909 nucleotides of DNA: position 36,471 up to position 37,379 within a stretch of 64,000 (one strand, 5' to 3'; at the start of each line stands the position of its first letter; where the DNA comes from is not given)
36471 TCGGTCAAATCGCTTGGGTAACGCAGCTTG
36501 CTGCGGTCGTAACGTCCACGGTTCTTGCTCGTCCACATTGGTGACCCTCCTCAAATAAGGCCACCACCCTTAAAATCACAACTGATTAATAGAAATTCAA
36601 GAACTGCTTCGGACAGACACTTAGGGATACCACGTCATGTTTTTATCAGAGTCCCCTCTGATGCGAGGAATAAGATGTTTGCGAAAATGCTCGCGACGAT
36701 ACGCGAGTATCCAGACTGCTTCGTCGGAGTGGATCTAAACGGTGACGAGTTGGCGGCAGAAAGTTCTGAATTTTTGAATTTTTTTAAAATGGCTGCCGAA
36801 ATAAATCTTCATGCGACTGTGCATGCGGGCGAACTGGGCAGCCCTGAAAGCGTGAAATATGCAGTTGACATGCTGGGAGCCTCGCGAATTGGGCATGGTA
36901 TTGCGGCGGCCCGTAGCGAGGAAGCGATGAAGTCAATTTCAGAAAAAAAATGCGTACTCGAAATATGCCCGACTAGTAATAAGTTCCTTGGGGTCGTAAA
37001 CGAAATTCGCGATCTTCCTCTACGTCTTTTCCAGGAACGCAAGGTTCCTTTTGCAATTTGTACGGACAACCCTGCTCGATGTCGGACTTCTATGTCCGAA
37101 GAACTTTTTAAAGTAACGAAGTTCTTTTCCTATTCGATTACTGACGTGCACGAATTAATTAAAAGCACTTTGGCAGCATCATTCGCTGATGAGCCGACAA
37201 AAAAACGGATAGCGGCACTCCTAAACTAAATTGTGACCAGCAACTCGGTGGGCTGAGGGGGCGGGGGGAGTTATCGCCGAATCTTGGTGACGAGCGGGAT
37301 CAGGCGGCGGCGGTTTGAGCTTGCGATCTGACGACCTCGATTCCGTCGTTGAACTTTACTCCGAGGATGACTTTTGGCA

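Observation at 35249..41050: Hidden two-gene operon: adenosine deaminase plus 2TM-GAF membrane protein, a candidate undescribed nucleotide-signalling defence system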

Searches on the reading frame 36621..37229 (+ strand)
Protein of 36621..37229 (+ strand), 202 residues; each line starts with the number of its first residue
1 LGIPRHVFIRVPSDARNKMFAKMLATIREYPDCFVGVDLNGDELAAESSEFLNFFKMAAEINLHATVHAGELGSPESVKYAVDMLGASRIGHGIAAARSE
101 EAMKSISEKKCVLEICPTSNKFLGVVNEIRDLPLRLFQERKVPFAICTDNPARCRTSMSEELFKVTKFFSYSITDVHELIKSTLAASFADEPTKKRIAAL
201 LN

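Call 8: search_protein_families(library=pfam, proteins=[window:36621-37229:+], max_evalue=1)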
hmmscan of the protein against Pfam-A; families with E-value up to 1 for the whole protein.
window:36621-37229:+ (202 aa): 1 family
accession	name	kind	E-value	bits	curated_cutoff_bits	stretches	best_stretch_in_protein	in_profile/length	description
PF00962.28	A_deaminase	-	5.4e-44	151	27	1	20-199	145-325/330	Adenosine deaminase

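Call 9: search_protein_families(library=padloc, proteins=[window:36621-37229:+], max_evalue=1)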
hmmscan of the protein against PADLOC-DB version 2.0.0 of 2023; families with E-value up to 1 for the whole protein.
window:36621-37229:+ (202 aa): 1 family
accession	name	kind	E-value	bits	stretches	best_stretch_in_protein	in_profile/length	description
PDLC01908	CARF5--CARF_ADA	-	8.8e-32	108.7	1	23-198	407-590/605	-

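Call 10: search_protein_families(library=ncbifam, proteins=[window:36621-37229:+], max_evalue=1)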
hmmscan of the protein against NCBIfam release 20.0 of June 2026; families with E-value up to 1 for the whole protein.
window:36621-37229:+ (202 aa): 15 families
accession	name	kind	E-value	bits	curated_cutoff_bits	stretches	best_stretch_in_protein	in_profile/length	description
TIGR01430.1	aden_deam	equivalog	2.2e-44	151.8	216.55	1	20-199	141-321/323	adenosine deaminase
NF006848.0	PRK09358.1-3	equivalog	3.9e-43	148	426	1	29-201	151-323/325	adenosine deaminase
NF006849.0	PRK09358.1-5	equivalog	1.9e-32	112.7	494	1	10-199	147-335/350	adenosine deaminase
NF006854.0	PRK09358.3-1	equivalog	2.7e-32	112.2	530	1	27-199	160-332/344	adenosine deaminase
NF006850.0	PRK09358.1-6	equivalog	6.1e-31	107.5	419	1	16-199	142-325/334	adenosine deaminase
NF006846.0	PRK09358.1-1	equivalog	3.2e-30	105.3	459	1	23-197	152-326/333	adenosine deaminase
NF006847.0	PRK09358.1-2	equivalog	1e-28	100.3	412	1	30-198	170-349/364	adenosine deaminase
NF006856.0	PRK09358.3-3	equivalog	1.8e-24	86.5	510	1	32-181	159-308/316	adenosine deaminase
NF006859.0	PRK09358.3-6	equivalog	1.9e-20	73.3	549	1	16-166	132-282/299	adenosine deaminase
TIGR01431.1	adm_rel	subfamily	1.4e-16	60.3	315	1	23-155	278-417/479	adenosine deaminase-related growth factor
NF006269.1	PRK08418.1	equivalog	4.3e-05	22.4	320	1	97-187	263-348/408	aminofutalosine deaminase family hydrolase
NF006679.0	PRK09228.1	subfamily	7e-05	21.8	351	1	89-186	267-361/433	guanine deaminase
TIGR02967.1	guan_deamin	equivalog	0.00055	19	375.4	1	91-164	244-311/401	guanine deaminase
TIGR01224.1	hutI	equivalog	0.00096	18.1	298.15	1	37-156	185-298/377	imidazolonepropionase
NF041744.1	RdrB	equivalog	0.23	9.9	800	1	103-133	736-766/850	antiviral RADAR system adenosine deaminase RdrB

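Call 12: find_homologous_proteins(query=window:36621-37229:+, lengths=near)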
Query window:36621-37229:+ (202 aa): 1421 proteins with E <= 0.001 among 1654 candidates; the best 120 are listed. Only proteins of 111 to 354 residues were searched: fused or split forms outside these lengths cannot appear, so this answer is no evidence that the protein stands alone or is whole; lengths 'longer' or 'shorter' looks for them.
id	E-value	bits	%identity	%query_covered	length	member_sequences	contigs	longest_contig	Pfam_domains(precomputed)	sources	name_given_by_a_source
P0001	3.6e-110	384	98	89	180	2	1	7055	PF00962.29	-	-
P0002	3.2e-76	273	60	99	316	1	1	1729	PF00962.29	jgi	jgi:adenosine deaminase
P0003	5.2e-73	263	59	100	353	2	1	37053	PF00962.29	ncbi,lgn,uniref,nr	ncbi:adenosine deaminase [Bradyrhizobium sp. YR681]|uniref:adenosine deaminase n=1 Tax=Bradyrhizobiu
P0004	8.2e-61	223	55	96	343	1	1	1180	PF00962.29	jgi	-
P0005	1.6e-57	212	55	99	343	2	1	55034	PF00962.29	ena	-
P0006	8.6e-57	210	50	100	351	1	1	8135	PF00962.29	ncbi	ncbi:MAG: adenosine deaminase [bacterium]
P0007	4.4e-54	201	51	98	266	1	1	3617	PF00962.29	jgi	jgi:adenosine deaminase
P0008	1.2e-52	196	68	66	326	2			PF00962.29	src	-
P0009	1.0e-51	193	50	100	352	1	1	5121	PF00962.29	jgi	jgi:adenosine deaminase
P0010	8.0e-51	190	52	89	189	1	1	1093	PF00962.29,PF19326.6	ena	-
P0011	1.7e-49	186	48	99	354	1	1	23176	PF00962.29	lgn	-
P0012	1.9e-48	183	52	83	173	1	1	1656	PF00962.29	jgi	-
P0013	7.9e-48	181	62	68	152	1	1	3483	PF00962.29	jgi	jgi:adenosine deaminase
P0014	2.9e-47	179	47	98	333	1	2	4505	PF00962.29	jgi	jgi:adenosine deaminase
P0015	3.4e-47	179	45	100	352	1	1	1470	PF00962.29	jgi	jgi:adenosine deaminase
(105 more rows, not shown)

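Call 13: find_encoding_contigs(protein=P0003, flank=6000, max_places=3)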
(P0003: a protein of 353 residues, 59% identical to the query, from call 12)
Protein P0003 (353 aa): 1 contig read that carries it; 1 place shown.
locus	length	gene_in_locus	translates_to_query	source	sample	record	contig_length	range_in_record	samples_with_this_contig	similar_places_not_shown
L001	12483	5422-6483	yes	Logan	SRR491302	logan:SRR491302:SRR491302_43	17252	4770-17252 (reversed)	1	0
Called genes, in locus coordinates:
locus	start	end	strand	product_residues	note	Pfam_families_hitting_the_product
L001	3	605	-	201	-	?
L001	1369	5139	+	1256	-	PF08471:Ribonuc_red_2_N, PF02867:Ribonuc_red_lgC, PF12637:TSCPD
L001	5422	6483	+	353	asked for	PF00962:A_deaminase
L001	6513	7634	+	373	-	-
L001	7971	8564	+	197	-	-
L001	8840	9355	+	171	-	PF02195:ParB_N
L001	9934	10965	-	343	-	PF03401:TctC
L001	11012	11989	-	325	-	PF02423:OCD_Mu_crystall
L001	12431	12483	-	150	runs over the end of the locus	PF01243:PNPOx_N, PF12900:Pyridox_ox_2 (weak)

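Call 14: find_encoding_contigs(protein=P0005, flank=6000, max_places=3)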
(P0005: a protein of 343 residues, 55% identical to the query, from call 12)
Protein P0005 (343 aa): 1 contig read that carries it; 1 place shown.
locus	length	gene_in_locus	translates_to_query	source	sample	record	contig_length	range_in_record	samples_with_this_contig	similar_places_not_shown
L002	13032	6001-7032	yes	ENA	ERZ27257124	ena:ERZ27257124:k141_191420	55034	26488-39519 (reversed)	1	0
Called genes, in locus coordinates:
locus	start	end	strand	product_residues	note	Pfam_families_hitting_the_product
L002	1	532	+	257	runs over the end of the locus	PF00072:Response_reg, PF00486:Trans_reg_C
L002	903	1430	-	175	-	PF05869:Dam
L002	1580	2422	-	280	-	PF13814:Replic_Relax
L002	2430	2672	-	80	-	-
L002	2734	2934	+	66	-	PF05930:Phage_AlpA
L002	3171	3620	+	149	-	-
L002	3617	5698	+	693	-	PF10412:TrwB_AAD_bind (faint)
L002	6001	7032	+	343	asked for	PF00962:A_deaminase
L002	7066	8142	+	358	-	PF13185:GAF_2 (weak)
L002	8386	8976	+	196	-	PF00589:Phage_integrase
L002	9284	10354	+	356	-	PF18723:HMUDK_hel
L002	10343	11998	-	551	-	PF03819:MazG (weak), PF18722:MazG_C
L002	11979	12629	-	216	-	PF18753:Nmad2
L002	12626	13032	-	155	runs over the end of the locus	-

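Call 15: find_encoding_contigs(protein=P0011, flank=6000, max_places=3)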
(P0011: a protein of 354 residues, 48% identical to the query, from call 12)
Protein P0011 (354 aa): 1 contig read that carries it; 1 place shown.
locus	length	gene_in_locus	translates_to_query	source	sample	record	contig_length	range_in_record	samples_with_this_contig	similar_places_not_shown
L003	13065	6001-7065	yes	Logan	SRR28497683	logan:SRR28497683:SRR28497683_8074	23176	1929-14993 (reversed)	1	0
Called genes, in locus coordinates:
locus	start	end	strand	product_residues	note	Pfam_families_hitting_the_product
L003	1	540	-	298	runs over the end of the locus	-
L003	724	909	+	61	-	-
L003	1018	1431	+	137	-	-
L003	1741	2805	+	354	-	PF00515:TPR_1 (weak), PF07719:TPR_2 (weak), PF13505:OMP_b-brl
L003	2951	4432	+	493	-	PF00583:Acetyltransf_1, PF13508:Acetyltransf_7 (weak)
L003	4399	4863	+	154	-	-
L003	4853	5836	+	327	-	-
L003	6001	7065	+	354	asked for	PF00962:A_deaminase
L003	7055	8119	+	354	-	PF13185:GAF_2 (weak)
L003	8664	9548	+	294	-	PF01555:N6_N4_Mtase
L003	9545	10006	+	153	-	PF09195:Endonuc-BglII, PF02923:BamHI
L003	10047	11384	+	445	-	-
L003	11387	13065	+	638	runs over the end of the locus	PF00176:SNF2-rel_dom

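Call 42: search_solved_structures(query=P0005, max_evalue=0.001)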
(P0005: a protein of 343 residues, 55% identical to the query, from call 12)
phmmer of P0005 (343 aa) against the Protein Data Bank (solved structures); distinct sequences matched with E-value up to 0.001: 38.
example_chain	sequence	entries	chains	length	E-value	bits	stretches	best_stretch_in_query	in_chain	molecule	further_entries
6n9m_A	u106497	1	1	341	4.1e-33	118.1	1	5-340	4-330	Adenosine deaminase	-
6n91_A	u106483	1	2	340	7.1e-27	97.7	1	6-339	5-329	Adenosine deaminase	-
8qch_A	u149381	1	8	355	5.4e-25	91.5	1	7-339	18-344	Adenosine deaminase-like protein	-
6ii7_A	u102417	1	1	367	2.4e-21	79.5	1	7-339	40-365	Adenosine deaminase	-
6iv5_A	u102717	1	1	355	5.9e-21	78.2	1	4-337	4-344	Adenosine/AMP deaminase family protein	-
6ijm_A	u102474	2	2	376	7.5e-21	77.9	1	4-337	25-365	Adenosine/AMP deaminase family protein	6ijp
6j23_A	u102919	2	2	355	2.9e-20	75.9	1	4-337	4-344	Adenosine/AMP deaminase family protein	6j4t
6ijn_A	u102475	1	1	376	3.7e-20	75.6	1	4-337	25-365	Adenosine/AMP deaminase family protein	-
3ewd_A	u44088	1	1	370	9.2e-20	74.3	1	7-337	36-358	Adenosine deaminase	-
3ewc_A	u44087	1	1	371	1.3e-19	73.8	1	7-337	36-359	Adenosine deaminase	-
2pgf_A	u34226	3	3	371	1.4e-19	73.7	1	7-337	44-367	adenosine deaminase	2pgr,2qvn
2amx_A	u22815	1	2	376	1.2e-18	70.6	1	7-303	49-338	adenosine deaminase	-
3ou8_A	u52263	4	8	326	5.2e-18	68.5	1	5-323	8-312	Adenosine deaminase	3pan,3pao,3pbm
9vlv_A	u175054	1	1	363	4.1e-16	62.3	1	7-336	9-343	Adenosine deaminase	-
1ndv_A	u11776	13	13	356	1.3e-14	57.4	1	7-336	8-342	Adenosine deaminase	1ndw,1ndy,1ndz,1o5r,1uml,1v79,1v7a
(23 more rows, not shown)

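Call 59: search_protein_families(library=padloc, proteins=[P0005, P0003, P0011], max_evalue=0.1)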
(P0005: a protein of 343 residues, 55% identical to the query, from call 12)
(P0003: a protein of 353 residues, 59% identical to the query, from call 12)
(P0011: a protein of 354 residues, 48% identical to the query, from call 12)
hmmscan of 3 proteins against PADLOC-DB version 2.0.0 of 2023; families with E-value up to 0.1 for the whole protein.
P0005 (343 aa): 1 family
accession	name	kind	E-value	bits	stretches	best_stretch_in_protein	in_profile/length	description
PDLC01908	CARF5--CARF_ADA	-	1.9e-44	150.6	1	6-341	257-594/605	-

P0003 (353 aa): 2 families
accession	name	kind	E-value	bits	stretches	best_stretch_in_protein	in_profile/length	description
PDLC01908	CARF5--CARF_ADA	-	5.2e-46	155.7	1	15-351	254-592/605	-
PDLC02218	RdrB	-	0.019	11.1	1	262-288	742-768/855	-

P0011 (354 aa): 1 family
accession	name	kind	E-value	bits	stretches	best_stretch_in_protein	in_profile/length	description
PDLC01908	CARF5--CARF_ADA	-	3.9e-38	129.7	1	12-348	253-594/605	-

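Call 69: search_dna_similar(query=P0005, collection=plasmids, mode=protein, max_evalue=1e-10, max_rows=40)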
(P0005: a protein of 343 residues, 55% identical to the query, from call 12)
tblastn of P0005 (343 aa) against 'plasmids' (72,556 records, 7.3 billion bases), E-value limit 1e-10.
Records with a match: 64; places in all: 71; records where one place covers at least 80% of the query: 63.
Best place of each record, by identity: <60% 64.
By first word of the organism name: Clostridium 9; Streptomyces 7; Acinetobacter 6; Vibrio 4; Escherichia 4; Sinorhizobium 4; Klebsiella 3; Ralstonia 3; Proteus 2; Cetobacterium 2; and 18 more.
By predicted mobility (MOB-suite, as given by PLSDB): non-mobilizable 49; mobilizable 10; conjugative 5.
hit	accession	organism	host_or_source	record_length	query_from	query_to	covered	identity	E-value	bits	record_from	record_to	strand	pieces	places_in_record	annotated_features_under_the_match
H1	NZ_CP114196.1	Vibrio parahaemolyticus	Penaeus vannamei,cell culture,Shrimp ...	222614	3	306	89%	33.7%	8e-28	121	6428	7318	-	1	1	adenosine deaminase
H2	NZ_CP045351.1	Vibrio aquimaris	pure culture,Non-filtered water from ...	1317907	1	338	99%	29.2%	1e-27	120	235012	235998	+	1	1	none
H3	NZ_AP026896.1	Aeromonas caviae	Microbe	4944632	6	339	97%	29.5%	7e-19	95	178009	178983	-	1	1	none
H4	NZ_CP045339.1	Vibrio sp. THAF190c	pure culture,Surface of a polyethylene ...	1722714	1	336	98%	29.1%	4e-26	116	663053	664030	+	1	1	none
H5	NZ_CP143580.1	Enterococcus faecalis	Homo sapiens,bacterial isolate,sonicate ...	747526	7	340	97%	29.1%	1e-22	106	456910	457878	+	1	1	add: adenosine deaminase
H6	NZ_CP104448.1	Acinetobacter baumannii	Homo sapiens,sputum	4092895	7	341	98%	29.0%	2e-22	105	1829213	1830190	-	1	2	none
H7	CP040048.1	Acinetobacter baumannii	Homo sapiens,blood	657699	7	341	98%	28.7%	2e-22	105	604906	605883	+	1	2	adenosine deaminase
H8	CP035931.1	Acinetobacter baumannii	Homo sapiens,blood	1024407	7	341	98%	28.7%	2e-22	105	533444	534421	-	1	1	adenosine deaminase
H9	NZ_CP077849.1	Acinetobacter baumannii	Homo sapiens,Rectal swab_P28_BU14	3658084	7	341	98%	28.7%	2e-22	105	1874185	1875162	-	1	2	none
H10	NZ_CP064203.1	Acinetobacter baumannii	Homo sapiens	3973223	7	341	98%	28.7%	2e-22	105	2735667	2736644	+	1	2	none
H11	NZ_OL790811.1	Proteus mirabilis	-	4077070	7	327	94%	29.8%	2e-18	94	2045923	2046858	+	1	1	none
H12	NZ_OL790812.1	Proteus mirabilis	-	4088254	7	327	94%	29.8%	2e-18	94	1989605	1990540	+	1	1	none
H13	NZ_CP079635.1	Klebsiella pneumoniae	Homo sapiens,Pus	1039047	6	333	96%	29.0%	3e-19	96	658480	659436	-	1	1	none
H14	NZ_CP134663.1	Escherichia coli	Larus michahellis,bacteria,cloaca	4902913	7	340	97%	28.2%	5e-21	101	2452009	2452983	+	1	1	none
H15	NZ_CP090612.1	Escherichia coli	pig,lung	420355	7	340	97%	28.2%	7e-21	100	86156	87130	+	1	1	add: adenosine deaminase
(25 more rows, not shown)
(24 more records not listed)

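Call 70: get_annotated_region(hit=H1, flank=5000)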
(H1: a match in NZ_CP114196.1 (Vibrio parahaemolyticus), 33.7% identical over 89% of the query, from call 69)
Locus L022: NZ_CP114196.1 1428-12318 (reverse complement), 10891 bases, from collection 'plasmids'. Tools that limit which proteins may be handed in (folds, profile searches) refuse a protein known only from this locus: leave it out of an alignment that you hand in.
description: Vibrio parahaemolyticus strain vp-HL-202005 plasmid pHLA, complete sequence
organism: Vibrio parahaemolyticus (NCBI taxid 670)
taxonomy: Bacteria; Pseudomonadota; Gammaproteobacteria; Vibrionales; Vibrionaceae; Vibrio; Vibrio parahaemolyticus
host: -; source: Penaeus vannamei,cell culture,Shrimp farm; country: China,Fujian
typing (MOB-suite, as given by PLSDB): non-mobilizable; replicon rep_cluster_858
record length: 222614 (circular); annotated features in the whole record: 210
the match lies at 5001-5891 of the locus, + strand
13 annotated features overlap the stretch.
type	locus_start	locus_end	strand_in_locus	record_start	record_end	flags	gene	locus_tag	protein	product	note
CDS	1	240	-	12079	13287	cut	-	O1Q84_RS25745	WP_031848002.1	IS256 family transposase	-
CDS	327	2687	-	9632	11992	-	-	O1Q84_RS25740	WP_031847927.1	S8 family peptidase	-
CDS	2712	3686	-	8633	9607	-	-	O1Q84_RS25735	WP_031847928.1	ATP-binding protein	-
CDS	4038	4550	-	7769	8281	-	-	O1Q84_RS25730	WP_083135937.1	hypothetical protein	-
CDS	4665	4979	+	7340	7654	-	-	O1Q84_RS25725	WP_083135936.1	helix-turn-helix transcriptional regulator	-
CDS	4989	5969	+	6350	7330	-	-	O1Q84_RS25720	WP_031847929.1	adenosine deaminase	-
CDS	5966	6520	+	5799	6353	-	-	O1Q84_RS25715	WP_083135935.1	non-canonical purine NTP pyrophosphatase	GO:0009143 - nucleoside triphosphate catabolic process [Evidence IEA]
CDS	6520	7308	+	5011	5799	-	-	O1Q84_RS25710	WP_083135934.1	SIR2 family protein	-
CDS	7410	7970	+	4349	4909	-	-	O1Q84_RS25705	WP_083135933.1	hypothetical protein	-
CDS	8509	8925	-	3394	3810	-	-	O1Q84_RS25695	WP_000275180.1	helix-turn-helix domain-containing protein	GO:0006355 - regulation of DNA-templated transcription [Evidence IEA]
CDS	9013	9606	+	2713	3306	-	tetC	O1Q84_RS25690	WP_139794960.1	tetracyline resistance-associated transcriptional repressor TetC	-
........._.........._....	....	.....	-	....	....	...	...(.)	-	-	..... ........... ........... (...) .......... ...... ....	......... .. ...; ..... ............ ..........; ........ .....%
predicted_resistance_gene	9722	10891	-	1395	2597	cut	tet(B)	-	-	tetracycline efflux MFS transporter Tet(B)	predicted by amrfinderplus; class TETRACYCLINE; identity 100.0%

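Call 86: search_protein_families(library=padloc, proteins=[L003:10047-11384:+, L003:11387-13065:+, L003:4853-5836:+, L003:2951-4432:+, L003:8664-9548:+], max_evalue=0.001)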
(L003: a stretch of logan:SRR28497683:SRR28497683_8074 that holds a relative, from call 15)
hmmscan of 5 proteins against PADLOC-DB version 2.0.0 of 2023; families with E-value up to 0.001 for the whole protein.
L003:10047-11384:+ (445 aa): 0 families

L003:11387-13065:+ (559 aa): 12 families
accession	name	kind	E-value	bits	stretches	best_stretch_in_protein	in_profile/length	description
PDLC00633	ZorD1|ZorD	-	8.3e-10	35.4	1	329-554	652-848/908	"SWI2/SNF2 helicase, Mrr-like nuclease"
PDLC02842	DpdE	-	5.7e-08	28.9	1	157-550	731-1117/1176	DpdE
PDLC00659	HmaA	-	4.8e-07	26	1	440-550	505-612/1176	SNF2 helicase / DEAD-box helicase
PDLC00632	ZorD1|ZorD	-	1.6e-06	24.3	1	333-551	833-1043/1101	"SWI2/SNF2 helicase, Mrr-like nuclease"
PDLC02849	DpdE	-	2.1e-06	24.2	1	157-552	430-801/857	DpdE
PDLC02625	DrmD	-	2.5e-06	24.3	1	445-551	265-372/792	DrmD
PDLC02621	DrmD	-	3.5e-06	23.5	1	444-551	518-626/1040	DrmD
PDLC02851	DpdE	-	2e-05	20.6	1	414-551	873-1002/1055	DpdE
PDLC02572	DrmA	-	2.8e-05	20.3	0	446-551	518-624/1043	DrmA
PDLC00627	ZorD1|ZorD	-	6.4e-05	19.1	1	389-554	792-955/1006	"SWI2/SNF2 helicase, Mrr-like nuclease"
PDLC02632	DrmD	-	0.00024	17.7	0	448-550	523-626/662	DrmD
PDLC02624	DrmD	-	0.00027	17.5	0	484-550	402-467/652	DrmD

L003:4853-5836:+ (327 aa): 0 families

L003:2951-4432:+ (493 aa): 6 families
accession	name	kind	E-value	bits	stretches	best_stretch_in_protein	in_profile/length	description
PDLC04421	PDC-M11A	-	3.9e-164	544.9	1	1-489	1-484/486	-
PDLC04422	PDC-M11A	-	9.1e-110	365.9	1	1-488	1-491/501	-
PDLC04420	PDC-M11A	-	6.8e-90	299.7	1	117-488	2-373/376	-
PDLC04417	PDC-M11A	-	4.5e-73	244.9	1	1-482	1-485/501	-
PDLC04419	PDC-M11A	-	1.8e-40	137.4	1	163-487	16-346/357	-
PDLC04418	PDC-M11A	-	3.4e-16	57.2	1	167-404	100-338/444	-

L003:8664-9548:+ (294 aa): 64 families (the best 25 are shown)
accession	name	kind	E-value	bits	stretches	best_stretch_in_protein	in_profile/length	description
PDLC03230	MTase_II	-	1.2e-78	263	1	19-266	32-280/360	Type II methyltransferase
PDLC03299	MTase_II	-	9.2e-74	246.6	1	25-272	17-261/296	Type II methyltransferase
PDLC03371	MTase_II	-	1.9e-45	153.4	1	24-272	12-256/260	Type II methyltransferase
PDLC03327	MTase_II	-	8.5e-42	141.5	1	18-271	38-287/319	Type II methyltransferase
PDLC03320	MTase_II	-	4e-41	139.1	1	24-273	34-279/289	Type II methyltransferase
PDLC03353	MTase_II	-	1.8e-39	133.8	1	29-272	15-254/260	Type II methyltransferase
PDLC03387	MTase_II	-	3.8e-36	122.7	2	110-271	134-279/289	Type II methyltransferase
PDLC03350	MTase_II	-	1.3e-34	118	1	25-271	60-298/312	Type II methyltransferase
PDLC03300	MTase_II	-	5.6e-32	109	1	73-270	93-278/302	Type II methyltransferase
PDLC03714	oMTase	-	7.7e-26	89.1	1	25-271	6-260/279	orphan methyltransferase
PDLC03339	MTase_II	-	4.5e-24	83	2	189-270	192-273/399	Type II methyltransferase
PDLC03216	MTase_II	-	5.5e-24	82.8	2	203-272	191-259/364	Type II methyltransferase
PDLC03260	MTase_II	-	6.6e-24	82.5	2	191-268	234-307/349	Type II methyltransferase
PDLC03738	oMTase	-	1.1e-21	75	2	200-272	198-269/376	orphan methyltransferase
PDLC03238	MTase_II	-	2.9e-21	74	1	28-273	129-368/428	Type II methyltransferase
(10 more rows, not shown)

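Call 89: search_dna_similar(query=L022:4989-5969:+, collection=plasmids, mode=protein, max_evalue=1e-20, max_rows=30)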
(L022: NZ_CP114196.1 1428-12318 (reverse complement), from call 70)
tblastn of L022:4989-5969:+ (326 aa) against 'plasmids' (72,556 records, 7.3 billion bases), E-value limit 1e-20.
Records with a match: 28; places in all: 28; records where one place covers at least 80% of the query: 26.
Best place of each record, by identity: >=99% 1; <60% 27.
By first word of the organism name: Clostridium 9; Acinetobacter 5; Vibrio 4; Cetobacterium 2; Proteus 2; Klebsiella 2; Photobacterium 1; Ilyobacter 1; Nonomuraea 1; Enterococcus 1.
By predicted mobility (MOB-suite, as given by PLSDB): non-mobilizable 22; mobilizable 4; conjugative 2.
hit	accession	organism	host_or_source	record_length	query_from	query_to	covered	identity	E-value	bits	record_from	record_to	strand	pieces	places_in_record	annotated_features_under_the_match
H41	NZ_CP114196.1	Vibrio parahaemolyticus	Penaeus vannamei,cell culture,Shrimp ...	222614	1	326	100%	100.0%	0e+0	670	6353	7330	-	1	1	adenosine deaminase | non-canonical purine NTP pyrophosphatase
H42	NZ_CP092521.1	Cetobacterium somerae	Danio rerio,tissue sample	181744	1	295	90%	31.3%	3e-31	131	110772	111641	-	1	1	add: adenosine deaminase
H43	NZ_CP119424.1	Photobacterium sp. DA100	-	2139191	1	301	92%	29.7%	1e-30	129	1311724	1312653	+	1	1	none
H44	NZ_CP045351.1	Vibrio aquimaris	pure culture,Non-filtered water from ...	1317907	1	300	92%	29.7%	3e-27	119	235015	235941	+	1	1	none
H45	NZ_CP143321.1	Cetobacterium somerae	intestine of Yellow Catfish,pure culture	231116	3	295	90%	30.2%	1e-30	129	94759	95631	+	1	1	add: adenosine deaminase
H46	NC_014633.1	Ilyobacter polytropus DSM 2926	marine mud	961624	4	302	92%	28.8%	4e-28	122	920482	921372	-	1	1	add: adenosine deaminase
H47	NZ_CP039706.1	Clostridium butyricum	Homo sapiens,isolation from The first ...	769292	4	303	92%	28.6%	9e-30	126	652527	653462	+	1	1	add: adenosine deaminase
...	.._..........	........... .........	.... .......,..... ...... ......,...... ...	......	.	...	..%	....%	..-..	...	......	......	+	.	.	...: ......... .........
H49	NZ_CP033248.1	Clostridium butyricum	environment swab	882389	4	303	92%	28.6%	9e-30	126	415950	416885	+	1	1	add: adenosine deaminase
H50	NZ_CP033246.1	Clostridium butyricum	Homo sapiens,stool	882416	4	303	92%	28.6%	9e-30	126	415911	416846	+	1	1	add: adenosine deaminase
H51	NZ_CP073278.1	Clostridium butyricum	Homo sapiens,cell culture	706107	4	303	92%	28.6%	1e-29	126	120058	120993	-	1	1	add: adenosine deaminase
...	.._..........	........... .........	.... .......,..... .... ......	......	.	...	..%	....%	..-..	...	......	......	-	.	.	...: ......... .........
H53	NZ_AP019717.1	Clostridium butyricum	-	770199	4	303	92%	28.6%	1e-29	126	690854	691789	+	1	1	add: adenosine deaminase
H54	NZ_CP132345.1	Clostridium butyricum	Homo sapiens,Faeces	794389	4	303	92%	28.6%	1e-29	126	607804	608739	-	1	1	add: adenosine deaminase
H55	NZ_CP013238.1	Clostridium butyricum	Microbial isolate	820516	4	303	92%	28.6%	1e-29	126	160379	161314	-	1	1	add: adenosine deaminase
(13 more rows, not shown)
